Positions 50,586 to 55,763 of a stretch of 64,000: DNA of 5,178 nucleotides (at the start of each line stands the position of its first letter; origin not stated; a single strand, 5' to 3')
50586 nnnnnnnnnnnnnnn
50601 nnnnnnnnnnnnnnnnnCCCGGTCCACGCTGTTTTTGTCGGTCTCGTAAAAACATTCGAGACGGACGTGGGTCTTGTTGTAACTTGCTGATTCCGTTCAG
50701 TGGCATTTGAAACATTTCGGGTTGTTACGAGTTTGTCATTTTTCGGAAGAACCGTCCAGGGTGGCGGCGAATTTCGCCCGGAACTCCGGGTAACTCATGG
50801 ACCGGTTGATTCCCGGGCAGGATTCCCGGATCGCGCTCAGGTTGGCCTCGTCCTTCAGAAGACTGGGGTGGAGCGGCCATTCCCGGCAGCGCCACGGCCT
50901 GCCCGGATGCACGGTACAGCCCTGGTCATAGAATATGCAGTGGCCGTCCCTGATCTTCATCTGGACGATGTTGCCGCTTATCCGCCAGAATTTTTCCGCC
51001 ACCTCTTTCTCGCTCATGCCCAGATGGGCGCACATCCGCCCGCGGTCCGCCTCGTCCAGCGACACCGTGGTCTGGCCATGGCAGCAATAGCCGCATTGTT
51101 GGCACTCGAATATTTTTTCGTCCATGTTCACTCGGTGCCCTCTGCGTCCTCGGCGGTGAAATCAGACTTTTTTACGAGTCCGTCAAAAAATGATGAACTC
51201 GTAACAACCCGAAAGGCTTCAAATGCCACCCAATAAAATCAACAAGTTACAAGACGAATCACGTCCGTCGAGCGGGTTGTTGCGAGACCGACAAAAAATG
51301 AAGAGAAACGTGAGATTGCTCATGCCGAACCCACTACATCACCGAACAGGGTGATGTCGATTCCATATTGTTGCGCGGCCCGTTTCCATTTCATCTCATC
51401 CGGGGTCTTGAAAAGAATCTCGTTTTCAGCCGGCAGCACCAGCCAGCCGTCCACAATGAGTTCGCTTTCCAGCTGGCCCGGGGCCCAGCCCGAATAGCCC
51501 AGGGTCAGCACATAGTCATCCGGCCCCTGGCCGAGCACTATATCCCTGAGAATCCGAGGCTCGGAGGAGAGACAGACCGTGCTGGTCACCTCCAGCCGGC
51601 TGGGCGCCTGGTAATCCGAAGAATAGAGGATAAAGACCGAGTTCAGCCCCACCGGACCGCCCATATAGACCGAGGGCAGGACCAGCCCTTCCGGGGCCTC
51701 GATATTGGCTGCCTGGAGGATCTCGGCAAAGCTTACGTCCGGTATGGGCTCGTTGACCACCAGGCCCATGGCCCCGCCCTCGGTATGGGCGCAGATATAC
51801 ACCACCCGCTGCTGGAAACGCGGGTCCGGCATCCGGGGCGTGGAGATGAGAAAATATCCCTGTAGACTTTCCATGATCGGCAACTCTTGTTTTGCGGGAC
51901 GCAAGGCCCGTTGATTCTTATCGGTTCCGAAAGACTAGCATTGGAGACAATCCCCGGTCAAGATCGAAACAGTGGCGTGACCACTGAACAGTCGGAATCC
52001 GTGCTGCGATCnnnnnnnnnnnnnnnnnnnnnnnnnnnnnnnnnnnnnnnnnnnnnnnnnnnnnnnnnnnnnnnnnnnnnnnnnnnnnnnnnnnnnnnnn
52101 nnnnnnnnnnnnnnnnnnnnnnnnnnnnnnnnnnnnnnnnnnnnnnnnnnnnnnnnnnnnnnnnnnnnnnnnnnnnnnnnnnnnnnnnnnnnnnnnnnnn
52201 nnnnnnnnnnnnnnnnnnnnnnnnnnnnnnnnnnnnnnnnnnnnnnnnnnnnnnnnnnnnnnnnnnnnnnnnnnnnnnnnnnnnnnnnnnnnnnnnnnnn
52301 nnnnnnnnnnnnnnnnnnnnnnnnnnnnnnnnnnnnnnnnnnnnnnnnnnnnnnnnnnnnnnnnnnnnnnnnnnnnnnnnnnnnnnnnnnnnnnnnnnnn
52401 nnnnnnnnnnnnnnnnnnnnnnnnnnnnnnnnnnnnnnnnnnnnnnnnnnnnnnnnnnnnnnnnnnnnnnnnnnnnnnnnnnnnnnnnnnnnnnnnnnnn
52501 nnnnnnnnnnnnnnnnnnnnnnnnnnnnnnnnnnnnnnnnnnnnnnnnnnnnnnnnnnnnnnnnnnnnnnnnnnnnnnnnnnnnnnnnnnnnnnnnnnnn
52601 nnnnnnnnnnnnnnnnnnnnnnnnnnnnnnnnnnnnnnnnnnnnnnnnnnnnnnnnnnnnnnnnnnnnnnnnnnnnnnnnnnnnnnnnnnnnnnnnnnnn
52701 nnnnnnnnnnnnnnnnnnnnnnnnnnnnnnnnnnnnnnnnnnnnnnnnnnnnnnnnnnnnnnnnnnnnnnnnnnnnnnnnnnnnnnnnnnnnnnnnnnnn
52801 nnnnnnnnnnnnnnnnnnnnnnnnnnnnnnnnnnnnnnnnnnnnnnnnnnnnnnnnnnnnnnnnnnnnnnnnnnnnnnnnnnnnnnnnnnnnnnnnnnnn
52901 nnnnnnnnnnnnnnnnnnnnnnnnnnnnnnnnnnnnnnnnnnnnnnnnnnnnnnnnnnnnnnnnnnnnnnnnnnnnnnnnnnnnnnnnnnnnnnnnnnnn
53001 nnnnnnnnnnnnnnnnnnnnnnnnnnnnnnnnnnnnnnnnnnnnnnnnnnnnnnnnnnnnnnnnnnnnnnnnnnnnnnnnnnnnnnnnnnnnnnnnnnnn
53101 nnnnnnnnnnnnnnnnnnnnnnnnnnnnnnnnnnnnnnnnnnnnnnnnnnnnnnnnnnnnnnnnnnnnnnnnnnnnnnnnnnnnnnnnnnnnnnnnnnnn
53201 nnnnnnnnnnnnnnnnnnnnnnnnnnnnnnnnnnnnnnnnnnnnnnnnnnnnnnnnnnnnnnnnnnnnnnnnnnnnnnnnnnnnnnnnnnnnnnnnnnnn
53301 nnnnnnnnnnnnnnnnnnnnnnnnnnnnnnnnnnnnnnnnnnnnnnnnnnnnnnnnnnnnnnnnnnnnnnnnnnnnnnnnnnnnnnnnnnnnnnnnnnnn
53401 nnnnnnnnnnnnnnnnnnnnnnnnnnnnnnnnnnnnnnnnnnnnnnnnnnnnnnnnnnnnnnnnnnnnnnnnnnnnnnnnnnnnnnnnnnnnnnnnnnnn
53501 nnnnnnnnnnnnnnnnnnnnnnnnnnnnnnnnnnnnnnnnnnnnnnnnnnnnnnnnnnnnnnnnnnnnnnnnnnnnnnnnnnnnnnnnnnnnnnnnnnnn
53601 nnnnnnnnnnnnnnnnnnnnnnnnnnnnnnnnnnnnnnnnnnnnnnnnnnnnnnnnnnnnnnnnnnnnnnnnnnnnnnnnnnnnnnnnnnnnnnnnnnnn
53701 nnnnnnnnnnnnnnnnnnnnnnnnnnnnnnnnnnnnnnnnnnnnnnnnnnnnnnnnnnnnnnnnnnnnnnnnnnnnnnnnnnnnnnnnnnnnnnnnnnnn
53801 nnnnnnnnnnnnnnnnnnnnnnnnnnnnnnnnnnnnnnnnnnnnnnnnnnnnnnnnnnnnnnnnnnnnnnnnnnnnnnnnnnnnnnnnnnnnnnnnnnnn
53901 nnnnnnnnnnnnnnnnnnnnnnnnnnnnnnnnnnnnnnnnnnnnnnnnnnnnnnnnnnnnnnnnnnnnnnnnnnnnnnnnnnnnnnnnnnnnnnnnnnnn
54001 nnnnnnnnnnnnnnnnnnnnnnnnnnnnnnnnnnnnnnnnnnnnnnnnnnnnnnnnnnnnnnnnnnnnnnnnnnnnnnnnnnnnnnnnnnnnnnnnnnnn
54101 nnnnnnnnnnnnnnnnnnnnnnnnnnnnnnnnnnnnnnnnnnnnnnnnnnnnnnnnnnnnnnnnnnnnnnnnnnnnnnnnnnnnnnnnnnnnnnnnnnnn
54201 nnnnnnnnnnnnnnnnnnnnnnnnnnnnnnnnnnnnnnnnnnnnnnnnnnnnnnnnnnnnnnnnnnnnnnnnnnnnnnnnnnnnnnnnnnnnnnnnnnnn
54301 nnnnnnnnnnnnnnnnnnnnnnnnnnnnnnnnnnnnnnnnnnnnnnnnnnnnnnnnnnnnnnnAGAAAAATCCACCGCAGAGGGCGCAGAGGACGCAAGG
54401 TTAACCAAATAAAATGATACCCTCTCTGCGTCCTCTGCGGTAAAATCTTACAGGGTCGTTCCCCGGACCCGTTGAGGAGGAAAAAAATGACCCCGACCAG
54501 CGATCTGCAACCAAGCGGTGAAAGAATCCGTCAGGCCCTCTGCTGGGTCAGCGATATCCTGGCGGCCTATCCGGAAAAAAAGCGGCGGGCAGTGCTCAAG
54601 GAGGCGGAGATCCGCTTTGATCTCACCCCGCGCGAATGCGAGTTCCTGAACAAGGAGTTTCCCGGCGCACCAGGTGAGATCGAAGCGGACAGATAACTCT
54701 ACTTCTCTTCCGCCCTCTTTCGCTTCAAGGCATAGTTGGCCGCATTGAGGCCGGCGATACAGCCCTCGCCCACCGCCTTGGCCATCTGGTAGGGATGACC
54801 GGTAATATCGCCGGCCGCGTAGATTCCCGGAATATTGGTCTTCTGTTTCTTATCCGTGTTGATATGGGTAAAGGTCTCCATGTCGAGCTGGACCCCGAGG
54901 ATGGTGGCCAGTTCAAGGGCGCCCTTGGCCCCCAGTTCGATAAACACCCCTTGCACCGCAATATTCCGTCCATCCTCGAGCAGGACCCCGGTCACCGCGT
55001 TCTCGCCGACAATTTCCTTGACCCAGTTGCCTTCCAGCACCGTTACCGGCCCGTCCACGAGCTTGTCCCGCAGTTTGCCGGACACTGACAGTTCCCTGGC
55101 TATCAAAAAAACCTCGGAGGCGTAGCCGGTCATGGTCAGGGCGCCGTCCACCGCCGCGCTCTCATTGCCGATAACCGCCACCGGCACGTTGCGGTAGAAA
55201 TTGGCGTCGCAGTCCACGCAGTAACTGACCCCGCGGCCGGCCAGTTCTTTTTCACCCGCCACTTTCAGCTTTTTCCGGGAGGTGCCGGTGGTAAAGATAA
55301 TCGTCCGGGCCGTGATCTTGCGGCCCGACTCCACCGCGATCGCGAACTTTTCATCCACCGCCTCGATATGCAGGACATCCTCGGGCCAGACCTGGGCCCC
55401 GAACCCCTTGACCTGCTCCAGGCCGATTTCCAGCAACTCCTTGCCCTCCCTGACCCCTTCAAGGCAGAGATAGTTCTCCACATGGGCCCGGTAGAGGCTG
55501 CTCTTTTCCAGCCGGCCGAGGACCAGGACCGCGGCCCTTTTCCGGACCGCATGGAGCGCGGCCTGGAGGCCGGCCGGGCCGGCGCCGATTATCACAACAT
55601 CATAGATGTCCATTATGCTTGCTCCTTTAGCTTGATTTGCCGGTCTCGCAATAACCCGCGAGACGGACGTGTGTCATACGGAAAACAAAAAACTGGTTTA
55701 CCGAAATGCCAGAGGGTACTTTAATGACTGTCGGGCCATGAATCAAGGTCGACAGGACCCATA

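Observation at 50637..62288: A 99-bp MITE family: three 100%-identical copies with 8-9 bp target duplications, one diverged copy and one fragment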

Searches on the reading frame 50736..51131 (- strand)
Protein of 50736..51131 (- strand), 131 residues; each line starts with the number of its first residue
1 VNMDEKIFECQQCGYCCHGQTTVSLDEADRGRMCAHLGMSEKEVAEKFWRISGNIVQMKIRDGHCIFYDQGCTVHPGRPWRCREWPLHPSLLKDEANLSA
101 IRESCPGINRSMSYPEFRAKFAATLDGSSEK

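Call 15: search_protein_families(library=pfam, proteins=[window:50736-51131:-], max_evalue=0.01)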
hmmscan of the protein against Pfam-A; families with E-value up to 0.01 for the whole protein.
window:50736-51131:- (131 aa): 1 family
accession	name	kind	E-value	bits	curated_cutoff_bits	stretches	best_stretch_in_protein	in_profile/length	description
PF03692.20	CxxCxxCC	-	6e-10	40.1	23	1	9-105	1-84/85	Putative zinc- or iron-chelating domain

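Call 30: find_homologous_proteins(query=window:50739-51125:-, max_evalue=1e-10)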
Query seq(129 aa) (129 aa): 982 proteins with E <= 1e-10 among 988 candidates; the best 120 are listed.
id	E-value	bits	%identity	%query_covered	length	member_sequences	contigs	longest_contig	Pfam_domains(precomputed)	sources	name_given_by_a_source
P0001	5.3e-75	268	88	99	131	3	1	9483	PF03692.21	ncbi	-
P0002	1.7e-59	218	68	99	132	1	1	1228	PF03692.21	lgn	-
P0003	5.4e-58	213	73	88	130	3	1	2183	PF03692.21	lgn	-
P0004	3.5e-56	207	70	95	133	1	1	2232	PF03692.21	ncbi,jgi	-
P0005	9.2e-56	205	66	94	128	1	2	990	PF03692.21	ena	-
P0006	1.4e-55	205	68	95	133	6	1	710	PF03692.21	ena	-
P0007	1.5e-55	205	65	97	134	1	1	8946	PF03692.21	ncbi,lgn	-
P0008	2.6e-55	204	66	96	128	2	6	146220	PF03692.21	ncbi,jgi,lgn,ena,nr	ncbi:MAG: Fe-S oxidoreductase [Deltaproteobacteria bacterium RIFOXYD12_FULL_57_12]|nr:MAG: Fe-S oxid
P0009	2.8e-55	204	68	92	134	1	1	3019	PF03692.21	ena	-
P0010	3.4e-55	204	68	92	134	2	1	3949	PF03692.21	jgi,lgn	jgi:Fe-S-cluster containining protein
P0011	8.0e-55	202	63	98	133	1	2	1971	PF03692.21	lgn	-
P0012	9.9e-55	202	66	95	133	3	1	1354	PF03692.21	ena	-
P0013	1.8e-54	201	68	95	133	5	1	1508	PF03692.21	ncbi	-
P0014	2.1e-54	201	66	97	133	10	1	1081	PF03692.21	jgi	jgi:Fe-S-cluster containining protein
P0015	3.3e-54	200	68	91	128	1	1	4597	PF03692.21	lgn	-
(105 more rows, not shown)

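Call 31: find_encoding_contigs(protein=P0001, flank=10000, max_places=4)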
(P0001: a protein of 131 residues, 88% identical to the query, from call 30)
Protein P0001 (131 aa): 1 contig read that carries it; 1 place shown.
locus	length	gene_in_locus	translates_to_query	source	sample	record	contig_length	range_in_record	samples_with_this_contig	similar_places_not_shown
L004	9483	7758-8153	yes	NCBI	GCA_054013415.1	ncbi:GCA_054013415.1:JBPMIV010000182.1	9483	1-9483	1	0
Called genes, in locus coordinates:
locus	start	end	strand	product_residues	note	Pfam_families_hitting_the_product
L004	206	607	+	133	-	PF13310:Virulence_RhuM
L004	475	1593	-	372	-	PF00089:Trypsin, PF13365:Trypsin_2, PF13180:PDZ_2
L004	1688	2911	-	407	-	PF00109:ketoacyl-synt, PF02801:Ketoacyl-synt_C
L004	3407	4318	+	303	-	PF00070:Pyr_redox (faint), PF00890:FAD_binding_2 (faint), PF01134:GIDA (faint), PF03486:HI0933_like (faint), PF05834:Lycopene_cycl (faint), PF07992:Pyr_redox_2, PF13738:Pyr_redox_3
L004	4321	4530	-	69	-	-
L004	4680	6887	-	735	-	PF22019:GlgB_N, PF02922:CBM_48, PF00128:Alpha-amylase, PF02806:Alpha-amylase_C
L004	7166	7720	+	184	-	PF02622:DUF179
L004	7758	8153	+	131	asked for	PF03692:CxxCxxCC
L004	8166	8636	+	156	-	PF02590:SPOUT_MTase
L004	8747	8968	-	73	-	PF01106:NifU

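Call 32: find_encoding_contigs(protein=P0008, flank=4000, max_places=2)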
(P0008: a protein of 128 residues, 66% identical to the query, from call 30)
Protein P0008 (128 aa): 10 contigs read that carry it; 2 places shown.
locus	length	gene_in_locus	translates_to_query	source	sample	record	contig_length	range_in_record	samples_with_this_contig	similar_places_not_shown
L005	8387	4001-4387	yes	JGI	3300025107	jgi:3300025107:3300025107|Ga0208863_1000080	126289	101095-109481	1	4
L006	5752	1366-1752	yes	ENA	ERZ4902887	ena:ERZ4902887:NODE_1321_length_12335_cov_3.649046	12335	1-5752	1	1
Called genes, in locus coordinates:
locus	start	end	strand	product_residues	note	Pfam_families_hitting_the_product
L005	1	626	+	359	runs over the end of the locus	PF00072:Response_reg, PF13487:HD_5, PF01966:HD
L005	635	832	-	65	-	-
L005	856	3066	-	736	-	PF22019:GlgB_N, PF02922:CBM_48, PF00128:Alpha-amylase, PF02806:Alpha-amylase_C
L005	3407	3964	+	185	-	PF02622:DUF179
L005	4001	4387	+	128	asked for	PF03692:CxxCxxCC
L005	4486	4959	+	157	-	PF02590:SPOUT_MTase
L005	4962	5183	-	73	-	PF01106:NifU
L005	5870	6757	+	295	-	PF00763:THF_DHG_CYH, PF02882:THF_DHG_CYH_C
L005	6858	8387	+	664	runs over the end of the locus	PF03063:Prismane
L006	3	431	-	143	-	?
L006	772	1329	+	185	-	PF02622:DUF179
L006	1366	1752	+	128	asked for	PF03692:CxxCxxCC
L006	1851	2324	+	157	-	PF02590:SPOUT_MTase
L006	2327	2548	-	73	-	PF01106:NifU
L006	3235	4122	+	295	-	PF00763:THF_DHG_CYH, PF02882:THF_DHG_CYH_C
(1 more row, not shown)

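Call 59: list_cluster_members(proteins=[P0001])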
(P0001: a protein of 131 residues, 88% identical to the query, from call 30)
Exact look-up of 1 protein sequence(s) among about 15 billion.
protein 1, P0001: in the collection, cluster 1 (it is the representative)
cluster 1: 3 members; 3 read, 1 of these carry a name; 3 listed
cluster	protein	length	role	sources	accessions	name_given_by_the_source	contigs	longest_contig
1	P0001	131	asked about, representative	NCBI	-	-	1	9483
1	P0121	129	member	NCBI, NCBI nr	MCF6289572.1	MAG: YkgJ family cysteine cluster protein [Desulfobacterales bacterium] | YkgJ family cysteine cluster protein [Desulfobacterales bacterium]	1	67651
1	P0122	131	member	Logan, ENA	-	-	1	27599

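Call 62: find_encoding_contigs(protein=P0121, flank=10000, max_places=4)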
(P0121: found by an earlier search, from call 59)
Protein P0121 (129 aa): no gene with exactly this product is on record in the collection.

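Call 63: find_encoding_contigs(protein=P0122, flank=10000, max_places=4)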
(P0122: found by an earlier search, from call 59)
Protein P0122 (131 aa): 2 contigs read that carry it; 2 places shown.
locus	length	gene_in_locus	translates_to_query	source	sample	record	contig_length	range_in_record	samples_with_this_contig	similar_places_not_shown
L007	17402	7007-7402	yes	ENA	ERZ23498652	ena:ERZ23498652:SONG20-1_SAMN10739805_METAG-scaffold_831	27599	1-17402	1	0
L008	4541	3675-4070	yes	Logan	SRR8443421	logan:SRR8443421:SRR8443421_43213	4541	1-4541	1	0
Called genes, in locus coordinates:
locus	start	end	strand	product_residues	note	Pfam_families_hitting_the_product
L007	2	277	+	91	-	?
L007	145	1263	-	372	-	PF00089:Trypsin, PF13365:Trypsin_2, PF13180:PDZ_2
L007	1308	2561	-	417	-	PF00109:ketoacyl-synt, PF02801:Ketoacyl-synt_C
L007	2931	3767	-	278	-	-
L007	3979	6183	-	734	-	PF22019:GlgB_N, PF02922:CBM_48, PF00128:Alpha-amylase, PF02806:Alpha-amylase_C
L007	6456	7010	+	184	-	PF02622:DUF179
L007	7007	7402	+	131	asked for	PF03692:CxxCxxCC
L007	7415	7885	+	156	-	PF02590:SPOUT_MTase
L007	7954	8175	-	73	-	PF01106:NifU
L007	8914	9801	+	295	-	PF00763:THF_DHG_CYH, PF02882:THF_DHG_CYH_C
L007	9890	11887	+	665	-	PF03063:Prismane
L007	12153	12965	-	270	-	-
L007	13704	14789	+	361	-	PF03599:CdhD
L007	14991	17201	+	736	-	PF18537:CODH_A_N, PF03598:CdhC, PF19436:ACS_CODH_B_C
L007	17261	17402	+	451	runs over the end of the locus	PF04060:FeS, PF03599:CdhD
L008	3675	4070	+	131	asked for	PF03692:CxxCxxCC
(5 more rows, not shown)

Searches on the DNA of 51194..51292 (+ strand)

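Call 23: search_dna_similar(query=window:51194-51292:+, collection=plasmids, mode=distant, max_evalue=0.01)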
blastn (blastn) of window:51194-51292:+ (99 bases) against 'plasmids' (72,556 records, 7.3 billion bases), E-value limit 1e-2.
No match.

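Call 51: search_dna_similar(query=window:51194-51292:+, collection=phages, mode=distant, max_evalue=0.01)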
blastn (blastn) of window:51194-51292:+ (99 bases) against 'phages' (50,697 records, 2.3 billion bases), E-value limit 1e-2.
No match.

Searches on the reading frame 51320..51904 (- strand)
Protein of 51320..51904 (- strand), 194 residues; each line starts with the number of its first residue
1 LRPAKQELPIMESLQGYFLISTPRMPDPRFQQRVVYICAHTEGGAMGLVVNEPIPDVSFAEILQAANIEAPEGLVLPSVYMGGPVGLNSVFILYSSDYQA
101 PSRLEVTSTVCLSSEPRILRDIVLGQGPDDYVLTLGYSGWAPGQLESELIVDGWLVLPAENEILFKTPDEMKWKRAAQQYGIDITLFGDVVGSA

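Call 15: search_protein_families(library=pfam, proteins=[window:51320-51904:-], max_evalue=0.01)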
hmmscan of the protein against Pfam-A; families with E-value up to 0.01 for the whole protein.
window:51320-51904:- (194 aa): 1 family
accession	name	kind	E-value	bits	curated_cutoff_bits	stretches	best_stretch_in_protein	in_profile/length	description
PF02622.21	DUF179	-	1.6e-43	148.8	27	1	23-181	1-157/157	AlgH-like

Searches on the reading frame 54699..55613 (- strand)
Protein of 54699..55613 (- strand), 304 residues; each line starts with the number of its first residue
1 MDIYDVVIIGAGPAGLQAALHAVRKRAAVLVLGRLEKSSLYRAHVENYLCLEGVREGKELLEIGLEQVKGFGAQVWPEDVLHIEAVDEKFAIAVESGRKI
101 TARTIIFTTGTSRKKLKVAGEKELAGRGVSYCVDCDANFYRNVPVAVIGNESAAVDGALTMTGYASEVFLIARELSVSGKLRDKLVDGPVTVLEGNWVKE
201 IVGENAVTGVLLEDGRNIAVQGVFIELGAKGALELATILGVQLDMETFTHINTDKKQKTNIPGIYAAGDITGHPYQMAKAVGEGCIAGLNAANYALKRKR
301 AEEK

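Call 15: search_protein_families(library=pfam, proteins=[window:54699-55613:-], max_evalue=0.01)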
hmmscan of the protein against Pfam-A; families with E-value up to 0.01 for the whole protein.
window:54699-55613:- (304 aa): 12 families
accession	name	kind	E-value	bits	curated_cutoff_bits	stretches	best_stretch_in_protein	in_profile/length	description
PF07992.20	Pyr_redox_2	-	3e-36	125.8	26.1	1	4-284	1-291/291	Pyridine nucleotide-disulphide oxidoreductase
PF13738.12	Pyr_redox_3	-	1e-17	64.8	30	2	78-268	102-305/305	Pyridine nucleotide-disulphide oxidoreductase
PF01134.28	GIDA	-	8.5e-11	42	22.1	2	258-298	351-390/391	Glucose inhibited division protein A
PF00890.30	FAD_binding_2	-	2e-07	31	20.4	1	5-36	1-32/414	FAD binding domain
PF05834.18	Lycopene_cycl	-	1.7e-06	27.8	23.4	1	5-31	1-27/380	Lycopene cyclase protein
PF03486.20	HI0933_like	-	1.8e-06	28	50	1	5-35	2-32/244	HI0933-like protein Rossmann domain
PF01266.30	DAO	-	0.00041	20.4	27.9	1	5-34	1-30/353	FAD dependent oxidoreductase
PF00070.33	Pyr_redox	-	0.00048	21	22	0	145-214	2-81/82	Pyridine nucleotide-disulphide oxidoreductase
PF13454.12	NAD_binding_9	-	0.00083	19.8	21.8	0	7-26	1-20/155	FAD-NAD(P)-binding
PF01262.27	AlaDh_PNT_C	-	0.00089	19.2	23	0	5-33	30-58/214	Alanine dehydrogenase/PNT, C-terminal domain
PF12831.13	FAD_oxidored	-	0.0011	18.8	27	1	5-32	1-28/416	FAD dependent oxidoreductase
PF01494.25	FAD_binding_3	-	0.0084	15.8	22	0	4-47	2-46/349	FAD binding domain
